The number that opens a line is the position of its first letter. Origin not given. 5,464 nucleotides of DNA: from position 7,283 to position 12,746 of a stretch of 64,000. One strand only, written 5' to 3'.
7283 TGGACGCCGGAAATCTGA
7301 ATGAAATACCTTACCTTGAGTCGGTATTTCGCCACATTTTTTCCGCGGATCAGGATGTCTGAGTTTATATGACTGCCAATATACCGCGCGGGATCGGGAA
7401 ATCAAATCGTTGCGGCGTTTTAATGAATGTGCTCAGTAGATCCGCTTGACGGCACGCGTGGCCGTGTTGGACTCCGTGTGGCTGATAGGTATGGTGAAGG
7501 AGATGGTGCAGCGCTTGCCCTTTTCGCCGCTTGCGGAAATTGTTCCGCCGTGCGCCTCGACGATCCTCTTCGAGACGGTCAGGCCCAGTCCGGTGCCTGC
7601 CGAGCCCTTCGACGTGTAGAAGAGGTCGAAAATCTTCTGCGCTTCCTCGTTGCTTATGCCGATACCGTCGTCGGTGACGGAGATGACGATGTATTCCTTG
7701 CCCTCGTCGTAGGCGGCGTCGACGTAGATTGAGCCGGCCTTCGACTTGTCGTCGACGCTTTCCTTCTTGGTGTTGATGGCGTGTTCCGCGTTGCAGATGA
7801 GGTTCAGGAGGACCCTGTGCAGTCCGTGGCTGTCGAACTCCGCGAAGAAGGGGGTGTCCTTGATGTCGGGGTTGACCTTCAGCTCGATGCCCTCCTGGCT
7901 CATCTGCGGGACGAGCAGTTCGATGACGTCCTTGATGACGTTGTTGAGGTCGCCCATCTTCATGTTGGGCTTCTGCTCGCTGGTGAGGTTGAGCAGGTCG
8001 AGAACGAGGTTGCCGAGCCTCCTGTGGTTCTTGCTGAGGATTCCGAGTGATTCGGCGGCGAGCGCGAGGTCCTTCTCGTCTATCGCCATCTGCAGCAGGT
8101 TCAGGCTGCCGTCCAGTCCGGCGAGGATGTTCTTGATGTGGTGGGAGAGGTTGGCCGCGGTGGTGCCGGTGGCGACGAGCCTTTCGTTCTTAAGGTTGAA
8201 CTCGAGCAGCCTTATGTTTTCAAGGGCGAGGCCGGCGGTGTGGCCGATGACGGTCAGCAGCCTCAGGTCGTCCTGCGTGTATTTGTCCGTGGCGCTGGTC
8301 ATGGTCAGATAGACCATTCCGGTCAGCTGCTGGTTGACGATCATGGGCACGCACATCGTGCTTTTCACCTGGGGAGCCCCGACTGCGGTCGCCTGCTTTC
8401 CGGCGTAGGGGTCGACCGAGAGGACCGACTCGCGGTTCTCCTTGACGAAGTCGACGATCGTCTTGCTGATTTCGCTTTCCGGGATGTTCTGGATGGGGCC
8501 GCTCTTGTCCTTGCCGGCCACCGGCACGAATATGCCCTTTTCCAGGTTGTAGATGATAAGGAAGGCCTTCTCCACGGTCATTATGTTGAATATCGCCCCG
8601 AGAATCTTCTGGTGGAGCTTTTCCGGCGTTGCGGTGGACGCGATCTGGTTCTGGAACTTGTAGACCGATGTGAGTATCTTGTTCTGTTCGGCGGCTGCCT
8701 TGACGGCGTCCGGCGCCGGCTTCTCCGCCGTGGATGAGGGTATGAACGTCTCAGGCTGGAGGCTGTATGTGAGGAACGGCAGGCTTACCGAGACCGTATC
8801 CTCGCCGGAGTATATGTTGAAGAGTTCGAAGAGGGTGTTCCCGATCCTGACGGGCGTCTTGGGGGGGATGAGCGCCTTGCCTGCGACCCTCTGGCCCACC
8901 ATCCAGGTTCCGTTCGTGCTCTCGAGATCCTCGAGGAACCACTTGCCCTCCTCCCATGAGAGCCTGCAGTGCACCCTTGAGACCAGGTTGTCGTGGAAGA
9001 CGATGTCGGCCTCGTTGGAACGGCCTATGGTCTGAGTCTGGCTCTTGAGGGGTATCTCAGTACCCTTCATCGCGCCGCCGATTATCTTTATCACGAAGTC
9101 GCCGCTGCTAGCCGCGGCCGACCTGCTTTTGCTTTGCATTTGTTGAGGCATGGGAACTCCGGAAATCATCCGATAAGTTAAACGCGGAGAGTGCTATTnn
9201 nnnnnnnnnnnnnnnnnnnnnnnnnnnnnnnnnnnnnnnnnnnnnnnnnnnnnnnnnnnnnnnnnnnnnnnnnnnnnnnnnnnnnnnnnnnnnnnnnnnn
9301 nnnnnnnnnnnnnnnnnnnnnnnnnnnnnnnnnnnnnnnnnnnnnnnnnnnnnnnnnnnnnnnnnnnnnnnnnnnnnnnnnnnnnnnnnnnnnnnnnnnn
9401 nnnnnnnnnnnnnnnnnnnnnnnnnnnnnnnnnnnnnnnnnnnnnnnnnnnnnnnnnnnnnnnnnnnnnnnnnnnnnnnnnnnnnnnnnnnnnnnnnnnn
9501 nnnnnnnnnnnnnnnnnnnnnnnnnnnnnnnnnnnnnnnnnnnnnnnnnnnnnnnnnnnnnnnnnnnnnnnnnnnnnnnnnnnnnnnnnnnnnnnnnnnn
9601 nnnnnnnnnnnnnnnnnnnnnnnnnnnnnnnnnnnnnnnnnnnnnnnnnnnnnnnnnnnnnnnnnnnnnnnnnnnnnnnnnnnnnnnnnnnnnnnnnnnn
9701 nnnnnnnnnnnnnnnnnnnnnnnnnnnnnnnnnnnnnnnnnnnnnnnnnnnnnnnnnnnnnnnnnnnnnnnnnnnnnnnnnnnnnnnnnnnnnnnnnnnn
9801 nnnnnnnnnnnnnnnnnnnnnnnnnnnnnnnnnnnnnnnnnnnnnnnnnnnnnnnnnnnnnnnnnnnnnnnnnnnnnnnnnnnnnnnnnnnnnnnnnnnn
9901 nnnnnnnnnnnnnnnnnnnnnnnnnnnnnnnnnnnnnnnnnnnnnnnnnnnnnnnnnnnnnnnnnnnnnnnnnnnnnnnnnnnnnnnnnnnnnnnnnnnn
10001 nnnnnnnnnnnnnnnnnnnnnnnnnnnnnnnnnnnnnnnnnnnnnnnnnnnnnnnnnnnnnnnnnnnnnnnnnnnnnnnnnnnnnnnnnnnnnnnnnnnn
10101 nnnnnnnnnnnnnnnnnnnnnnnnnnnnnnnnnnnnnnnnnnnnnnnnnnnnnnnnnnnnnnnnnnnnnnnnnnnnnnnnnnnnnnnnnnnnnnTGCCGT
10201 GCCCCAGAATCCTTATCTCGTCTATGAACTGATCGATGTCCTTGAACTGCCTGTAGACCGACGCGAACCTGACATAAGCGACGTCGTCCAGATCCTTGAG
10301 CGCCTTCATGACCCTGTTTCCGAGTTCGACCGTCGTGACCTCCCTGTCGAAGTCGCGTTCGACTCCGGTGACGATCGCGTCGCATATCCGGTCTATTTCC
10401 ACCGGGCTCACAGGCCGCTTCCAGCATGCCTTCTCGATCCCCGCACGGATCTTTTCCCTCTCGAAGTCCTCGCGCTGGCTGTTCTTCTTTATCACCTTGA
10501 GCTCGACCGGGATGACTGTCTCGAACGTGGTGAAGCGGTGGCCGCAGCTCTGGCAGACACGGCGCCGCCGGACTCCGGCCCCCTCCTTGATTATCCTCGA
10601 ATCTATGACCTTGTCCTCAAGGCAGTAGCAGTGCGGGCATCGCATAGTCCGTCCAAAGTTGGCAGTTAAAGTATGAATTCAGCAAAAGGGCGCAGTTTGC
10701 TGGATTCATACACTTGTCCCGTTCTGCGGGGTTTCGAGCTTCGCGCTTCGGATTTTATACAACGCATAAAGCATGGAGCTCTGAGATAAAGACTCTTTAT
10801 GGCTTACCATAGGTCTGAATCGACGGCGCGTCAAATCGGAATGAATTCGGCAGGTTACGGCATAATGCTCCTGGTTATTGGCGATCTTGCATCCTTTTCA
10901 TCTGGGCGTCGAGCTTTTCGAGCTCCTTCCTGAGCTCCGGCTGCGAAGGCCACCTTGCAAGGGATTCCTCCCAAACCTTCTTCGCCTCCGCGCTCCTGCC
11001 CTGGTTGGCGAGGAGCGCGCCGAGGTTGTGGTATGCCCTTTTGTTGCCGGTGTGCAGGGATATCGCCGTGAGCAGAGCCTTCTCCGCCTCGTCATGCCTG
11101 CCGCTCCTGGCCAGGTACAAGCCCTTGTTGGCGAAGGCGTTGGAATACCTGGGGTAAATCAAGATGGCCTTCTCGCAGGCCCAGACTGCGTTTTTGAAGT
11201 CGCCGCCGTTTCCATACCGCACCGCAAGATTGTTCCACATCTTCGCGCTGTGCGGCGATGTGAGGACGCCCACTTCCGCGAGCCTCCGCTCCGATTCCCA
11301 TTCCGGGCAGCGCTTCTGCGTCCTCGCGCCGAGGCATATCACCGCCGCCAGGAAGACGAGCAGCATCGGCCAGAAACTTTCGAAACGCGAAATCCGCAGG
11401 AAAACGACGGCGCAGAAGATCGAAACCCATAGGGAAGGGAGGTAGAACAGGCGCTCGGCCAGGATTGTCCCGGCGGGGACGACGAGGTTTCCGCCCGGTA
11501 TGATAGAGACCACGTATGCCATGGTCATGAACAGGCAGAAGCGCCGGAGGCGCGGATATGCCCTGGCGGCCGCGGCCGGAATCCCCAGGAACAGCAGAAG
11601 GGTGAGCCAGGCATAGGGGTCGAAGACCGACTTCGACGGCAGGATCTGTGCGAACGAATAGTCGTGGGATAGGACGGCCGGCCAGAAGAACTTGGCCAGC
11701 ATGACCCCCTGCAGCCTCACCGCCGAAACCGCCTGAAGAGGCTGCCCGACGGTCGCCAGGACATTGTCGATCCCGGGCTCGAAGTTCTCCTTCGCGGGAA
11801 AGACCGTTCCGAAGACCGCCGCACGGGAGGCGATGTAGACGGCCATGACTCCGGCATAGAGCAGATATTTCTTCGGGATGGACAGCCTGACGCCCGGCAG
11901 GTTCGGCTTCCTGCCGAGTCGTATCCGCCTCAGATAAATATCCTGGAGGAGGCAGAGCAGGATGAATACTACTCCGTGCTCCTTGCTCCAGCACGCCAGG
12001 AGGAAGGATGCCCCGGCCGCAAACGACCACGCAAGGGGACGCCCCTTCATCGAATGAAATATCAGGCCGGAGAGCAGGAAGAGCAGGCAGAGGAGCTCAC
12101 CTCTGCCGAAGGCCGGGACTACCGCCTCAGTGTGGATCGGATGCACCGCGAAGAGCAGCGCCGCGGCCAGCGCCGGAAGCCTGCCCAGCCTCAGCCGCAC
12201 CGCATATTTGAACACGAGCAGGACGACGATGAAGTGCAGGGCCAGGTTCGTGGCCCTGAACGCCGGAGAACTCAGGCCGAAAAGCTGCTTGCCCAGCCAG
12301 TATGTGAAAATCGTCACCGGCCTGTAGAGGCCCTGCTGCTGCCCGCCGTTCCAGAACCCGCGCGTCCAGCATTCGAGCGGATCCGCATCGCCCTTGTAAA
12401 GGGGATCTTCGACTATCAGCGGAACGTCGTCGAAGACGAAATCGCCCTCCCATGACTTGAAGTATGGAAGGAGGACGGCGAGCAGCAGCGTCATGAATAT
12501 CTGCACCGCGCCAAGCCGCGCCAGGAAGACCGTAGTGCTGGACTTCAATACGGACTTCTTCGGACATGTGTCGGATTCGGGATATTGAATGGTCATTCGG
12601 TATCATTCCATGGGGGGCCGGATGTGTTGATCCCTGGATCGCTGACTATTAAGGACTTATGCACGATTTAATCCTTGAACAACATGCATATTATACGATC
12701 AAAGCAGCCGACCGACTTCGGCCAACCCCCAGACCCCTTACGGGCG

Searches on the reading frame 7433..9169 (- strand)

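Call 76: search_protein_families(library=pfam, proteins=[window:7433-9169:-], max_evalue=0.00001)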
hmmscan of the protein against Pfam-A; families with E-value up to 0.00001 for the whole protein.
window:7433-9169:- (578 aa): 7 families
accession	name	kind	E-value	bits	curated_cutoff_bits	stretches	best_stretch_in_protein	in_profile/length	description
PF02518.31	HATPase_c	-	9.7e-23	81.2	26.4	1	446-562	2-109/111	Histidine kinase-, DNA gyrase B-, and HSP90-like ATPase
PF16697.10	Yop-YscD_cpl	-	6.7e-20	71.6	33.2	1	28-116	1-90/94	Inner membrane component of T3SS, cytoplasmic domain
PF00498.31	FHA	-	2e-17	63.8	20.7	1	47-110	2-67/67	FHA domain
PF13185.12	GAF_2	-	5.4e-08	33.6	28.6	1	180-317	2-136/136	GAF domain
PF01590.32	GAF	-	2.9e-07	31.5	22.4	1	237-316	54-133/133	GAF domain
PF00512.31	HisKA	-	6.1e-07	29.8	26.9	1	337-398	5-63/66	His Kinase A (phospho-acceptor) domain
PF13492.12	GAF_3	-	1e-06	29.6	27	1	182-318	2-129/129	GAF domain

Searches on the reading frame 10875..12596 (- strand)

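Call 76: search_protein_families(library=pfam, proteins=[window:10875-12596:-], max_evalue=0.00001)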
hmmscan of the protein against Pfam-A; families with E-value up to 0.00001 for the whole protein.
window:10875-12596:- (573 aa): 7 families
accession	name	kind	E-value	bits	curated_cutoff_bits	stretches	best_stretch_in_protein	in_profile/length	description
PF13431.12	TPR_17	-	7.6e-11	41.8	24.4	0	508-539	2-33/34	Tetratricopeptide repeat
PF00515.34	TPR_1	-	1.7e-10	40.7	27.8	0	520-551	2-33/34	Tetratricopeptide repeat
PF07719.23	TPR_2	-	2.5e-10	40.1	27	0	520-547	2-29/34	Tetratricopeptide repeat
PF13181.12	TPR_8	-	1.8e-09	37.4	25.7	0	487-514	3-30/34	Tetratricopeptide repeat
PF13374.12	TPR_10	-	2.2e-08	34.3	27.5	0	521-549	4-32/42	Tetratricopeptide repeat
PF13424.12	TPR_12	-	9.2e-08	32.6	30.1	0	521-549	5-33/77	Tetratricopeptide repeat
PF13428.12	TPR_14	-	1e-07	32.4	23.5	0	520-559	2-41/44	Tetratricopeptide repeat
